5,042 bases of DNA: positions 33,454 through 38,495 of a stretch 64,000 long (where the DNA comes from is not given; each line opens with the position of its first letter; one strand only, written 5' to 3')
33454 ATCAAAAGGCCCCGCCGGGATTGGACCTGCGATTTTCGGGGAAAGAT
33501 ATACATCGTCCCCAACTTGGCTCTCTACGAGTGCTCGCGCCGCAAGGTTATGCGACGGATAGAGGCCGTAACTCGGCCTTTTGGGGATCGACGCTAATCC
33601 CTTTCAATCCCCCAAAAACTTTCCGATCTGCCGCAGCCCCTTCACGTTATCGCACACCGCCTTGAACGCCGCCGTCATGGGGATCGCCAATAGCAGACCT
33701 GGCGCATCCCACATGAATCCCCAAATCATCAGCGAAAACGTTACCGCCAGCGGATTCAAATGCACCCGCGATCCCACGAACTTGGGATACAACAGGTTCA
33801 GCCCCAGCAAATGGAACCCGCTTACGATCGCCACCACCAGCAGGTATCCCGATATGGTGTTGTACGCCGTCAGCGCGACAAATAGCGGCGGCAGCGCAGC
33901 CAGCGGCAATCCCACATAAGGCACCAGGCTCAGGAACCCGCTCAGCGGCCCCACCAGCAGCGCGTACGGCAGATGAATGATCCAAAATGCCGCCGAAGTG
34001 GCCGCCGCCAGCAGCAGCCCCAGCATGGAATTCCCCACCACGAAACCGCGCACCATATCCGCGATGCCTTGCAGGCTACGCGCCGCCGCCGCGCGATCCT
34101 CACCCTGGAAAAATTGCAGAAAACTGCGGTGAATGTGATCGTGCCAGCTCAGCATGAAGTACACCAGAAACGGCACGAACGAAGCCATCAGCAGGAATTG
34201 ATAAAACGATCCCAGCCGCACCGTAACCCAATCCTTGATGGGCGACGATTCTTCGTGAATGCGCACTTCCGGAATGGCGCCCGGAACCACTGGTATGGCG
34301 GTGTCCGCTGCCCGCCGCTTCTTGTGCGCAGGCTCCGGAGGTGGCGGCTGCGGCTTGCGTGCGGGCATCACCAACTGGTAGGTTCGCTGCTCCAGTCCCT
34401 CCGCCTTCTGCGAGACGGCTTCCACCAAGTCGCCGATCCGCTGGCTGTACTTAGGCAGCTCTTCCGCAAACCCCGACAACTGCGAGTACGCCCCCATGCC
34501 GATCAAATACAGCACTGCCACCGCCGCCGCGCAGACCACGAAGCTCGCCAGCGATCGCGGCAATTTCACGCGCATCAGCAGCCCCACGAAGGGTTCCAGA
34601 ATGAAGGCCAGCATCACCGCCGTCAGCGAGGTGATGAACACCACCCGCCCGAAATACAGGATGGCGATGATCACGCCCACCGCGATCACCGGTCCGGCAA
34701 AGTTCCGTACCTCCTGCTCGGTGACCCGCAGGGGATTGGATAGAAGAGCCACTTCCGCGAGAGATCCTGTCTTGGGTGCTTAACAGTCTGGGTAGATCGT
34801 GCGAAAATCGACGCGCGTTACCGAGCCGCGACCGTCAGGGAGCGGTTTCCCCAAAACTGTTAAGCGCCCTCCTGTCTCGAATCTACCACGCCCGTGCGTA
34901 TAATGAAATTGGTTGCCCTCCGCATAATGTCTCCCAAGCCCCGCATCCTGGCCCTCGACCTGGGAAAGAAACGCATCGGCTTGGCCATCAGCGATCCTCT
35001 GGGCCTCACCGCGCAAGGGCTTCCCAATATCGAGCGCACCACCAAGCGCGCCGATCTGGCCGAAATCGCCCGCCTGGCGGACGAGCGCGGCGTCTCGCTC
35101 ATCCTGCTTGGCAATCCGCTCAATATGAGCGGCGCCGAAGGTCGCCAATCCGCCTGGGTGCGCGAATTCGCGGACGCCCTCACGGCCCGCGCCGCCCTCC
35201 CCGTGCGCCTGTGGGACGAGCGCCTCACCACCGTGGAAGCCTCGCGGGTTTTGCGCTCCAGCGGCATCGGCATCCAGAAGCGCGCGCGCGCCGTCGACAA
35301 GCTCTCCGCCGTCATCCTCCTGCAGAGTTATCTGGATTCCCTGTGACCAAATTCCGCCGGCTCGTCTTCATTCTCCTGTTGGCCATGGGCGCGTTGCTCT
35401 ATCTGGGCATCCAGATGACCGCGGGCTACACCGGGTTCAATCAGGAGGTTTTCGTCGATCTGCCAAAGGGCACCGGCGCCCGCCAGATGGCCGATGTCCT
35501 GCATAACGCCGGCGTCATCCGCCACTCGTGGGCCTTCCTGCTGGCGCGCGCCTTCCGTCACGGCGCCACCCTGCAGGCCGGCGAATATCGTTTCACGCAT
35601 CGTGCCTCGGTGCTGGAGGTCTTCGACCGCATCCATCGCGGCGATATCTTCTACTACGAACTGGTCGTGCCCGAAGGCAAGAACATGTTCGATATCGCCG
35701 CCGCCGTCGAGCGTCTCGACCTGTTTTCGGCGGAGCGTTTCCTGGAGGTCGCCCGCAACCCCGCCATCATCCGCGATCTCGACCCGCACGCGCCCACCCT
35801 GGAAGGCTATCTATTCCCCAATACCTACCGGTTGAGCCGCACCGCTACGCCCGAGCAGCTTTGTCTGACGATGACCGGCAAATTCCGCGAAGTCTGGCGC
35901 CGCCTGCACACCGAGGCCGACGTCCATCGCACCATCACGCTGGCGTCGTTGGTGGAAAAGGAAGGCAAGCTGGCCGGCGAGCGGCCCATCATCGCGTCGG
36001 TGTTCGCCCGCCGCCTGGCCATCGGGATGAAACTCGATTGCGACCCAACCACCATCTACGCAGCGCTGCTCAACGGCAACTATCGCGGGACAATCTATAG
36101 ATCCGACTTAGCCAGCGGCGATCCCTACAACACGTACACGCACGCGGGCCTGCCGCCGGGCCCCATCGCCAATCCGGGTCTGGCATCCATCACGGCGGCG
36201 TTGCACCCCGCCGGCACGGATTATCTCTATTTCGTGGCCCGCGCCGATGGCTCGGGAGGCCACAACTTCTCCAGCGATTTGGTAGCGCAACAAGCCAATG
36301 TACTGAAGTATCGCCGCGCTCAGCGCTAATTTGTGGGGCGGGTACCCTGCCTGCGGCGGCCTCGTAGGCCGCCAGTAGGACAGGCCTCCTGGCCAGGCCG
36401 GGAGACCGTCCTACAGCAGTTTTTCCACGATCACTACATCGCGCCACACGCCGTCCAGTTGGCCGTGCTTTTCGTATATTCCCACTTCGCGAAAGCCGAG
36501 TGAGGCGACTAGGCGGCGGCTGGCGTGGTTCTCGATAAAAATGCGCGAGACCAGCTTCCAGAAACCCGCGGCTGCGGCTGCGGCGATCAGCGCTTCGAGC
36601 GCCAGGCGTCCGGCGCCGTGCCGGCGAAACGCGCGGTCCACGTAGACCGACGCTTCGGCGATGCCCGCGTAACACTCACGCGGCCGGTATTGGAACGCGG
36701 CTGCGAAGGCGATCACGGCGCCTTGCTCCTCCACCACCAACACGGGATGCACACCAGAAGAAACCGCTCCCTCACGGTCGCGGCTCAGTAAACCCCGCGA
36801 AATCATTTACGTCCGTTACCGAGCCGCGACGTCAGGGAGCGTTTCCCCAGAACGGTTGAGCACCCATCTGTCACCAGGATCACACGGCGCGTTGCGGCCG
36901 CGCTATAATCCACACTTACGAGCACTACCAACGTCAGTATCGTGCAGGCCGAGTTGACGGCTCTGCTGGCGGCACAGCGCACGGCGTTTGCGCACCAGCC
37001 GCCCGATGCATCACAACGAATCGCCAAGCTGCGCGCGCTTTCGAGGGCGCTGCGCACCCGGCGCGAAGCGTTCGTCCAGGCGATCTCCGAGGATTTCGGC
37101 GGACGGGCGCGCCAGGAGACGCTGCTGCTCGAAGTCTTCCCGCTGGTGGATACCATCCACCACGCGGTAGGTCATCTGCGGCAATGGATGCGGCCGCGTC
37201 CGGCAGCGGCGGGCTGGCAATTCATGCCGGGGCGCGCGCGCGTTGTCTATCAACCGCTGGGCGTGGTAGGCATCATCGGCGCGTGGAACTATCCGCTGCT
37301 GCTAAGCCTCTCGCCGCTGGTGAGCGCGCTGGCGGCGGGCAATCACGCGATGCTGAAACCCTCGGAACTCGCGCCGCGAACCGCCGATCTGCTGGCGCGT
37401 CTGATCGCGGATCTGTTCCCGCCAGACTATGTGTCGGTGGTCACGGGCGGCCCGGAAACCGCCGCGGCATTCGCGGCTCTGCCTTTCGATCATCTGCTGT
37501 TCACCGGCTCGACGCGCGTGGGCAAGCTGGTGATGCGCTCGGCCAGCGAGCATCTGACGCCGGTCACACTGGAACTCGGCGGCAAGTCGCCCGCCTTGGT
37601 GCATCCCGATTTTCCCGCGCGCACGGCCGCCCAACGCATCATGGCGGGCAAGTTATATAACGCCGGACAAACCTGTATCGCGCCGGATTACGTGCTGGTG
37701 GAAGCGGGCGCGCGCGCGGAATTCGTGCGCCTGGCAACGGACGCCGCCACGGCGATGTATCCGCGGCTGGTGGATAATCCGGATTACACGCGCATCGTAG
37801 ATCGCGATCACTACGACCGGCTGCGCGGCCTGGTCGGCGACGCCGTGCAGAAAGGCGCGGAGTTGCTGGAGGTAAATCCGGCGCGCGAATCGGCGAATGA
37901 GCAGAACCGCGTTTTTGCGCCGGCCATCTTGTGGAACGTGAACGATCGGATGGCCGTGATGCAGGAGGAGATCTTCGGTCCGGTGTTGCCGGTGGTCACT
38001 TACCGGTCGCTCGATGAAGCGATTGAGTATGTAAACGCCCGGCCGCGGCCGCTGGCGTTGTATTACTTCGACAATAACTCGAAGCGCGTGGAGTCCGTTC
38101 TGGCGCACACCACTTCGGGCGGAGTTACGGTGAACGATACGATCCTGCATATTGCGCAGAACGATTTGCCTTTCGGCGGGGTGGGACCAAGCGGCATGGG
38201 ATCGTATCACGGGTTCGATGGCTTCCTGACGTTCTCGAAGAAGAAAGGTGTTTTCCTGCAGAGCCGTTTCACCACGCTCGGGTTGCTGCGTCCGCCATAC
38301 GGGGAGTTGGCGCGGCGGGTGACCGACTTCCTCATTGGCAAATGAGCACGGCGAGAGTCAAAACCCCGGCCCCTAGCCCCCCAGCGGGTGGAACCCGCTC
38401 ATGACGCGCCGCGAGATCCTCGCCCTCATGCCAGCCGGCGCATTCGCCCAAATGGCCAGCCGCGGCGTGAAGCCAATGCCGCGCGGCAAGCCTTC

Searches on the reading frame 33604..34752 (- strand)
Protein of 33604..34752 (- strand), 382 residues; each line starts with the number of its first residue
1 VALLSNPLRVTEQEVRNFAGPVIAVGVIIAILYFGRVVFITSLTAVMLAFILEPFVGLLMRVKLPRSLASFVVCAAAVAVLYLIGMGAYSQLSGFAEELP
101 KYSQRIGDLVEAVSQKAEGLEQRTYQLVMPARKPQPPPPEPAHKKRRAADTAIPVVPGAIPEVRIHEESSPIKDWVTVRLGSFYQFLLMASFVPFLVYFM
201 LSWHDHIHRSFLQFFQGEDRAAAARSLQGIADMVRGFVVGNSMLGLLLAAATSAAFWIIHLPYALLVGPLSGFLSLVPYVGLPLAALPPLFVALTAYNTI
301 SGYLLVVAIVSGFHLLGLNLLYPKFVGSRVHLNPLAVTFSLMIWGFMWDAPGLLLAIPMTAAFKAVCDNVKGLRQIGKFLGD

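Call 68: search_protein_families(library=pfam, proteins=[window:33604-34752:-], max_evalue=0.001)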
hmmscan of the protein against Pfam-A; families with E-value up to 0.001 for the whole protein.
window:33604-34752:- (382 aa): 1 family
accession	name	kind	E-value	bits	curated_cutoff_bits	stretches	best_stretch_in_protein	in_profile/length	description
PF01594.21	AI-2E_transport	-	5.2e-40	138.1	34.3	2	170-369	127-325/327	AI-2E family transporter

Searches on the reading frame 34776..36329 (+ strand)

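Call 68: search_protein_families(library=pfam, proteins=[window:34776-36329:+], max_evalue=0.001)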
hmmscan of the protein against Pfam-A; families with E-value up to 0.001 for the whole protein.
window:34776-36329:+ (517 aa): 1 family
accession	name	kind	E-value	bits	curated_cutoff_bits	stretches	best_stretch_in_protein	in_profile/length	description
PF02618.21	YceG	-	3.6e-75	253.4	32.4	1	227-509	1-273/275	YceG-like family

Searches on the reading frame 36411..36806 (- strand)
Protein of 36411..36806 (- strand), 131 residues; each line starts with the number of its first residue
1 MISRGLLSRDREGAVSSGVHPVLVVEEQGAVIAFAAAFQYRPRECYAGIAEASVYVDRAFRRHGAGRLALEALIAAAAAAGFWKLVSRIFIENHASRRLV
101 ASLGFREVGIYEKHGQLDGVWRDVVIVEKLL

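Call 68: search_protein_families(library=pfam, proteins=[window:36411-36806:-], max_evalue=0.001)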
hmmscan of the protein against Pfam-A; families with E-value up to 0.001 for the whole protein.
window:36411-36806:- (131 aa): 4 families
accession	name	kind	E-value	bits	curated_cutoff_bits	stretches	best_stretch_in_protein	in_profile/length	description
PF00583.31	Acetyltransf_1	-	4.9e-12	46.6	20.7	1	22-105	35-116/116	Acetyltransferase (GNAT) family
PF13508.13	Acetyltransf_7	-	1.3e-08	35.5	27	1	22-107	5-84/84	Acetyltransferase (GNAT) domain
PF13420.13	Acetyltransf_4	-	2.4e-08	34.6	24.3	1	17-125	46-154/155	Acetyltransferase (GNAT) domain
PF13302.13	Acetyltransf_3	-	1.1e-07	33.1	25.4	1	23-106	57-138/138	Acetyltransferase (GNAT) domain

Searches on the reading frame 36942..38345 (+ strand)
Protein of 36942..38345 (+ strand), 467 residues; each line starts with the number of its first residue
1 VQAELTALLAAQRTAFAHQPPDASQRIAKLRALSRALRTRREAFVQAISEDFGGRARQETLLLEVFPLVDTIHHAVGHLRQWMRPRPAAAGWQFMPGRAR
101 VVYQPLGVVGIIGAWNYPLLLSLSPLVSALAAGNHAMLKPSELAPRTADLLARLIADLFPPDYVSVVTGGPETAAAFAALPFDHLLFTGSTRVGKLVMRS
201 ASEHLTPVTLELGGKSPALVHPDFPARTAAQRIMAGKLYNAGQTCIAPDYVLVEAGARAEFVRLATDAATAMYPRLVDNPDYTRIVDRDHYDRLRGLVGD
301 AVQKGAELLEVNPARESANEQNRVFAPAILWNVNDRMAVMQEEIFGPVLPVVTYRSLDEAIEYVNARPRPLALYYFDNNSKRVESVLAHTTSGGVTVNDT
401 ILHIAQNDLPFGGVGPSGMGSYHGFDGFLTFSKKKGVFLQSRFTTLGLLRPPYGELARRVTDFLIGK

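Call 68: search_protein_families(library=pfam, proteins=[window:36942-38345:+], max_evalue=0.001)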
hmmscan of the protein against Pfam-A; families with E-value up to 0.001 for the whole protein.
window:36942-38345:+ (467 aa): 1 family
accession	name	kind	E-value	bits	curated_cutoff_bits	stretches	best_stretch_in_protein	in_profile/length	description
PF00171.27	Aldedh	-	1.1e-90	304.9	23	1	10-435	37-459/461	Aldehyde dehydrogenase family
